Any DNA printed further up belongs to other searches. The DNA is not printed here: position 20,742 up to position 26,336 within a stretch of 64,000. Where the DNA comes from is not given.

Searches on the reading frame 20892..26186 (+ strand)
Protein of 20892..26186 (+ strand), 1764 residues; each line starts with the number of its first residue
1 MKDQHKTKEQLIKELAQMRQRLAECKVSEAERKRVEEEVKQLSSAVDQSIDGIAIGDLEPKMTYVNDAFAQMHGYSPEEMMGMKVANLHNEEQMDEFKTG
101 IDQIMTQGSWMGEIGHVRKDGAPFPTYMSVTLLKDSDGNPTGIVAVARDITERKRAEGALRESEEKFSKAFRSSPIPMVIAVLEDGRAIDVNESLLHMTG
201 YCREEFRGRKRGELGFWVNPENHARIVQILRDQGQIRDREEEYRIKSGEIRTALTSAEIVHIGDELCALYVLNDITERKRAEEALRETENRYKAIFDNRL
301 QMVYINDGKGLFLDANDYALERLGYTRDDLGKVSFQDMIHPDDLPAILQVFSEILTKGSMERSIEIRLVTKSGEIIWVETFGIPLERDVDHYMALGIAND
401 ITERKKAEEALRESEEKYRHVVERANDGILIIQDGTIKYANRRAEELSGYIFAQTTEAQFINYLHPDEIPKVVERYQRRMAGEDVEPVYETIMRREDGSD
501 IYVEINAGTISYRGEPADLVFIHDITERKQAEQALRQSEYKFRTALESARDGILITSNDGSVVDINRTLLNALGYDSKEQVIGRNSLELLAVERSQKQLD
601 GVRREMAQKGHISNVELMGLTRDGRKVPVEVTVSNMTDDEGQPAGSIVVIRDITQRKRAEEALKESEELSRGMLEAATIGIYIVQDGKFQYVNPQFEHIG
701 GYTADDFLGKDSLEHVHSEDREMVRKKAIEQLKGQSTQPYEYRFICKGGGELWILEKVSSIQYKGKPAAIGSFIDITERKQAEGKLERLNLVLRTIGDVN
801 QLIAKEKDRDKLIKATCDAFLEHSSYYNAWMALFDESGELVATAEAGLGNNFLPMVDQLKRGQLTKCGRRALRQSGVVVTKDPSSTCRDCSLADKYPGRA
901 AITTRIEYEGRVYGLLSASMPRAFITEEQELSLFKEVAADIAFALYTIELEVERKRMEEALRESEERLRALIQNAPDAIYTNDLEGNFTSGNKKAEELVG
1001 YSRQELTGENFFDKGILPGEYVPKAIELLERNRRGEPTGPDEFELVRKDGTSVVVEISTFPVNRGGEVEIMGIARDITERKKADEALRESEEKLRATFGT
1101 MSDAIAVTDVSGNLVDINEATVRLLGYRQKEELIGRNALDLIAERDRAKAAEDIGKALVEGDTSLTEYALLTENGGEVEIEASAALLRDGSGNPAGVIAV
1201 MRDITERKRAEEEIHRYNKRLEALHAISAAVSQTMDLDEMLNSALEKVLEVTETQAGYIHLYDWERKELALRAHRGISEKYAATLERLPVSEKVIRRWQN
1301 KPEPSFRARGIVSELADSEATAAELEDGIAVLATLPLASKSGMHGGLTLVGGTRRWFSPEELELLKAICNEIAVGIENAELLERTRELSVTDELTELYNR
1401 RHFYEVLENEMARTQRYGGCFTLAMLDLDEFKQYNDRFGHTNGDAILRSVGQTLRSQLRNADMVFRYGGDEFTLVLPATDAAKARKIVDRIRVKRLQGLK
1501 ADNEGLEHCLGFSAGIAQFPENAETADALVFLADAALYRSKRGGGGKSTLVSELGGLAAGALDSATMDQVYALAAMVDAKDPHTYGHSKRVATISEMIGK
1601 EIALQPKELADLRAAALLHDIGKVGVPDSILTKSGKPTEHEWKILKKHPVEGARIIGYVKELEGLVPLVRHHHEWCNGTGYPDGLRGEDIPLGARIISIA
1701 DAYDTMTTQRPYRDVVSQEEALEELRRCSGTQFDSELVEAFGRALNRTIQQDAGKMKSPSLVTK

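Call 7: search_protein_families(library=pfam, proteins=[window:20892-26186:+], max_evalue=0.001)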
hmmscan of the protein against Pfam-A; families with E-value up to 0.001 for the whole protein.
window:20892-26186:+ (1764 aa): 16 families
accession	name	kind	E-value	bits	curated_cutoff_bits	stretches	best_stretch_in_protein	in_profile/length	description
PF13426.13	PAS_9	-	1.1e-111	366.6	27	8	51-152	2-103/103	PAS domain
PF00989.32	PAS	-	7.1e-94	309.9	22.6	7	1093-1204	2-113/113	PAS fold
PF08448.16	PAS_4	-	6.2e-85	281.1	23.1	5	46-155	1-110/110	PAS fold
PF08447.18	PAS_3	-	1.9e-74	246.4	25.6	5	691-769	3-84/89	PAS fold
PF13188.13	PAS_8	-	8.2e-59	194.1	21.8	6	966-1011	1-46/65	PAS domain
PF00990.26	GGDEF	-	2.1e-41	141.8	23.8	1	1390-1545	2-159/161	Diguanylate cyclase, GGDEF domain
PF13487.12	HD_5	-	5e-39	134.2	27.2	1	1573-1737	3-170/170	HD domain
PF01966.28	HD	-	3.6e-25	88.9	22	1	1584-1706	1-116/116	HD domain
PF13185.12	GAF_2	-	8.4e-19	68.6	28.6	2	1235-1377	2-136/136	GAF domain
PF12860.13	PAS_7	-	2.5e-15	57.1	27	0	1100-1212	3-115/115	PAS fold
PF13492.12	GAF_3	-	2.1e-14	54.5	27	1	1236-1378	1-129/129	GAF domain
PF24820.1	Diguanyl_cycl_sensor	-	7.8e-12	45.5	28.1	0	1100-1203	4-109/109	Diguanylate cyclase-like sensor domain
PF01590.32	GAF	-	2.3e-11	44.8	22.4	1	834-945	27-133/133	GAF domain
PF14598.12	PAS_11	-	9.7e-11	42.1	25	1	307-383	11-84/109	PAS domain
PF13596.12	PAS_10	-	3.9e-05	24.7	22.1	0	77-151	35-106/106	PAS domain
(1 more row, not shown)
